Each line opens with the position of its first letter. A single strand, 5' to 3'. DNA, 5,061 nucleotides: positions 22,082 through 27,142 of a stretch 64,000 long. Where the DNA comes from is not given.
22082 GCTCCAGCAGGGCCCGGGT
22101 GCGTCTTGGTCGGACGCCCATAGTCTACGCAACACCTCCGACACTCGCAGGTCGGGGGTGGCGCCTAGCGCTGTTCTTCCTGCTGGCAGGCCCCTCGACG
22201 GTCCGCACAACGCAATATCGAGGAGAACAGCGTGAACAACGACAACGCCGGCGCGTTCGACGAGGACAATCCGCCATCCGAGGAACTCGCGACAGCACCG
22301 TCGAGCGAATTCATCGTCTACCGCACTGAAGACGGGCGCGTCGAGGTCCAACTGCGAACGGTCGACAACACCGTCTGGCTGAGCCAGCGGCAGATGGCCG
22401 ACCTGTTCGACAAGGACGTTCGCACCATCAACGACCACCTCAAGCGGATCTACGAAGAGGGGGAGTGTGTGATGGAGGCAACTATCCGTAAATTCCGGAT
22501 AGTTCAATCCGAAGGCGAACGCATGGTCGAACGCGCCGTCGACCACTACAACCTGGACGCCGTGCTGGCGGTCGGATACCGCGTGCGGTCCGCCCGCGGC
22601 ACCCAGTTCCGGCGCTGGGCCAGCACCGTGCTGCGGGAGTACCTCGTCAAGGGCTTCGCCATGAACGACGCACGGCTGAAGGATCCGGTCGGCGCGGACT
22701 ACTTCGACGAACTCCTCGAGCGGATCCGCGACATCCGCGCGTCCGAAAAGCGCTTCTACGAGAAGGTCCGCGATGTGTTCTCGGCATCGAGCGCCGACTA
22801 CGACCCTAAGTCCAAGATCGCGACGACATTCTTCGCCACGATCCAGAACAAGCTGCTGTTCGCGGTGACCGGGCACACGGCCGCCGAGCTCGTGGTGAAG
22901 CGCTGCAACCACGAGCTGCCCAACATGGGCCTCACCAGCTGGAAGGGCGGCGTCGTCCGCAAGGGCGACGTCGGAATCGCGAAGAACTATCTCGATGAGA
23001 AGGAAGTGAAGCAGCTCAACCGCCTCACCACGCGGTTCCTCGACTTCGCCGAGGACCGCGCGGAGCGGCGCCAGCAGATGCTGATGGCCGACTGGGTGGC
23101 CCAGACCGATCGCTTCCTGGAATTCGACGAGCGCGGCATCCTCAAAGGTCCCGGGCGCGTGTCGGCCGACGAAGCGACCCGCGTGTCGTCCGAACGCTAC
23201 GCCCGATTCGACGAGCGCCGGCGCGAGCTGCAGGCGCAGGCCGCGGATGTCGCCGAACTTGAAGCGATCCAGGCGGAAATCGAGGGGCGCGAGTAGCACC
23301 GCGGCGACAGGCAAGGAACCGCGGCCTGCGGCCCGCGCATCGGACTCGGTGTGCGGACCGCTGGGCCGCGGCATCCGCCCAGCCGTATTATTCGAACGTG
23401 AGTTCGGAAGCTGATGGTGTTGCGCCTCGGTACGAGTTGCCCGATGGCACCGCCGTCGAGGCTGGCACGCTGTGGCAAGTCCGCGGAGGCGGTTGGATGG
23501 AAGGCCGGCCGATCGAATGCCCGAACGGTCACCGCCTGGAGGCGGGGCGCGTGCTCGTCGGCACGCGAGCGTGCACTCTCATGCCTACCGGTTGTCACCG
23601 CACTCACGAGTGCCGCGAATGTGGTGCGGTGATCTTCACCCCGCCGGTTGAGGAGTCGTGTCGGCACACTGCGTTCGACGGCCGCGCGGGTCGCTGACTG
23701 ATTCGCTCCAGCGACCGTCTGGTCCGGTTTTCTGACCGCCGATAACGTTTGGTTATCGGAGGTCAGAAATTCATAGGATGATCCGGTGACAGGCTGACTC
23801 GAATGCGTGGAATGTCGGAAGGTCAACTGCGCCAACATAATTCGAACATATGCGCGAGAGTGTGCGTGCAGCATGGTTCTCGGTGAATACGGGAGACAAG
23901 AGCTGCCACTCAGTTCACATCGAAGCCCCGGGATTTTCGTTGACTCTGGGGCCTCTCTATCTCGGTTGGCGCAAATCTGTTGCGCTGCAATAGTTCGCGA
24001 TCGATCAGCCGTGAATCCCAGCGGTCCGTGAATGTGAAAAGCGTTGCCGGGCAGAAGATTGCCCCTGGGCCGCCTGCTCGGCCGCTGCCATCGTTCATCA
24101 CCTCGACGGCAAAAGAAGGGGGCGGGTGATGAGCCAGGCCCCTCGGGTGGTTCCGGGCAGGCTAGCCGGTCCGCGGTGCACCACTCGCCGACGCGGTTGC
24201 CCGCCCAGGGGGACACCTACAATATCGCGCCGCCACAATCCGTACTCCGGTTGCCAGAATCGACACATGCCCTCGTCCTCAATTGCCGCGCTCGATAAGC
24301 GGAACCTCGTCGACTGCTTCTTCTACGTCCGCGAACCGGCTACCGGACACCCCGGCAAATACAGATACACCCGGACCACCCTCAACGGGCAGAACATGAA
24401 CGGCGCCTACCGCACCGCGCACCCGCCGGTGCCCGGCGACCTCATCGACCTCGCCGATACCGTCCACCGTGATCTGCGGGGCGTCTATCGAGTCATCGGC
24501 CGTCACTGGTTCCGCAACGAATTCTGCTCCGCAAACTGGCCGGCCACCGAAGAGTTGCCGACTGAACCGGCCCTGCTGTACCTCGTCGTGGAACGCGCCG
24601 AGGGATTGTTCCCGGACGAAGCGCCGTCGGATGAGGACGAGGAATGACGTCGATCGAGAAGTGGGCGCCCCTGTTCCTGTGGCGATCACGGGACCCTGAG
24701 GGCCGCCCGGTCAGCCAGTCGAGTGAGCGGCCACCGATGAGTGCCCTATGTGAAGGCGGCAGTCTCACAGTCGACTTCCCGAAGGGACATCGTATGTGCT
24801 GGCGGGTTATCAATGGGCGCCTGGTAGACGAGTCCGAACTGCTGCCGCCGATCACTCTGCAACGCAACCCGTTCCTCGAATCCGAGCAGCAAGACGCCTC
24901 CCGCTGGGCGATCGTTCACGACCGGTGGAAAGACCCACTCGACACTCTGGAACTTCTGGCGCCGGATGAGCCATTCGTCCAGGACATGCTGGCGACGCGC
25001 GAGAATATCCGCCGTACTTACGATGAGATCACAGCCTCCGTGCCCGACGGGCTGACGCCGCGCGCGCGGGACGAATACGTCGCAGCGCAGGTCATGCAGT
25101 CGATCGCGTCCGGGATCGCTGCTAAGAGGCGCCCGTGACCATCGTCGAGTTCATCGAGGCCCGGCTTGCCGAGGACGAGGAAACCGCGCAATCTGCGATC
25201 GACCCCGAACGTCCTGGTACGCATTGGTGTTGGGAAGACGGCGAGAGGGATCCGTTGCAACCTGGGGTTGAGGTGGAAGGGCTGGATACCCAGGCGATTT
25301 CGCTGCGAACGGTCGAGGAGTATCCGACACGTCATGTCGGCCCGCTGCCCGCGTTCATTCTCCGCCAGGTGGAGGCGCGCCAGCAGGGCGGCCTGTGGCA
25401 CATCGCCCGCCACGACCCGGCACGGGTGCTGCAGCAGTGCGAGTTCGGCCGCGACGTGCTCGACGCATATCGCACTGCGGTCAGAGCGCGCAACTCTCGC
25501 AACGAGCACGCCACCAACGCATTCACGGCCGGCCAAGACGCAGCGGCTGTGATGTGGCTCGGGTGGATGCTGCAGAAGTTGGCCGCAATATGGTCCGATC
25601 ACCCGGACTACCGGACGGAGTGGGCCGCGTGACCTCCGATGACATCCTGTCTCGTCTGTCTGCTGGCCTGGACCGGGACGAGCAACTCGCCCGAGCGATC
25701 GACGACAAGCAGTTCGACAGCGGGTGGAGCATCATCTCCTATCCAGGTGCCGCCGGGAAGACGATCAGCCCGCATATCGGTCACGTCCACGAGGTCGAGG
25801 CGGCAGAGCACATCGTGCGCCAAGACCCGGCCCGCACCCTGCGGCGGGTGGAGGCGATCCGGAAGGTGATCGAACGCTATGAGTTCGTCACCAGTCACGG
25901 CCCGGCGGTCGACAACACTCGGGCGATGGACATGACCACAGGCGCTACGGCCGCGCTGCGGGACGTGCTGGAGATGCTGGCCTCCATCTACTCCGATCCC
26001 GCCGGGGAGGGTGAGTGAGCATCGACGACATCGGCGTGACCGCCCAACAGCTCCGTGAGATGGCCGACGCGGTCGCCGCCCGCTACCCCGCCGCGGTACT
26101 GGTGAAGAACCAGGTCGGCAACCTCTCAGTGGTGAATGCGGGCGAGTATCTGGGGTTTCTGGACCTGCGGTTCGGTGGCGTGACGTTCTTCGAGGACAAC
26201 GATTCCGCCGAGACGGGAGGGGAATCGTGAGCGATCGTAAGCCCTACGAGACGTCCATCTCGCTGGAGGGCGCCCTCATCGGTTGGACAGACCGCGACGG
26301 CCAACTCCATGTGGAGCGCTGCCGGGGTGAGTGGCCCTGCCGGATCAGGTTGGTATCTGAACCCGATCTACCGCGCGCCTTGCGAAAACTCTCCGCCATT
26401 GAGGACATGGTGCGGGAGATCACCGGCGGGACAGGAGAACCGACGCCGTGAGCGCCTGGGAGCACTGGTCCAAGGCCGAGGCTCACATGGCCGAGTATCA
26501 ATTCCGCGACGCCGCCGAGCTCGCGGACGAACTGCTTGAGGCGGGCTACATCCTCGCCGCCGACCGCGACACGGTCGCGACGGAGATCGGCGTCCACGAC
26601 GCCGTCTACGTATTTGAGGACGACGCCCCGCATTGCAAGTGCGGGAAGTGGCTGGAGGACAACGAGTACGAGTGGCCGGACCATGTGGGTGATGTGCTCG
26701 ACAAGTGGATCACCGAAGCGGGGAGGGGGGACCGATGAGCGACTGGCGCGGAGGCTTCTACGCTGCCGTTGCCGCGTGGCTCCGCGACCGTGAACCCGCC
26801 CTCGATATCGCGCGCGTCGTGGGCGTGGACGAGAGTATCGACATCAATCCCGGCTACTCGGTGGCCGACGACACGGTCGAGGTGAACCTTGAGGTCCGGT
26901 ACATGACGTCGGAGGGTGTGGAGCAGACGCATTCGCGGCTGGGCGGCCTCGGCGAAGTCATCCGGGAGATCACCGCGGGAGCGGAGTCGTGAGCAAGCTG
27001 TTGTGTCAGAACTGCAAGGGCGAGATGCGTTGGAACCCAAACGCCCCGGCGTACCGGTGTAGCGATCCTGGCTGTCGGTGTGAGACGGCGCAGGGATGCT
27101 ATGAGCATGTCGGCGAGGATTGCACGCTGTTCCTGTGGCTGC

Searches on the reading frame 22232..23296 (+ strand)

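Call 19: search_protein_families(library=phrogs, max_evalue=0.001, proteins=[window:22232-23296:+])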
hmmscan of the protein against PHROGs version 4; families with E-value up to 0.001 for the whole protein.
window:22232-23296:+ (354 aa): 0 families

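Call 23: search_protein_families(library=pfam, max_evalue=0.001, proteins=[window:22232-23296:+])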
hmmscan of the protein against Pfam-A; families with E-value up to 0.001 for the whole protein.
window:22232-23296:+ (354 aa): 1 family
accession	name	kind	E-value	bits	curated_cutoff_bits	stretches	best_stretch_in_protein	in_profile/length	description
PF13310.11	Virulence_RhuM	-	1.6e-109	365.5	33.7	1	83-332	1-250/252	Virulence protein RhuM family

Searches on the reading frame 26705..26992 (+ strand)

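Call 19: search_protein_families(library=phrogs, max_evalue=0.001, proteins=[window:26705-26992:+])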
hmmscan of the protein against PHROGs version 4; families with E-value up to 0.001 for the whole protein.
window:26705-26992:+ (95 aa): 1 family
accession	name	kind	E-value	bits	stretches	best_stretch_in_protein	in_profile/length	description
phrog_5993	-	unknown function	2e-05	25.7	1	12-89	3-78/84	-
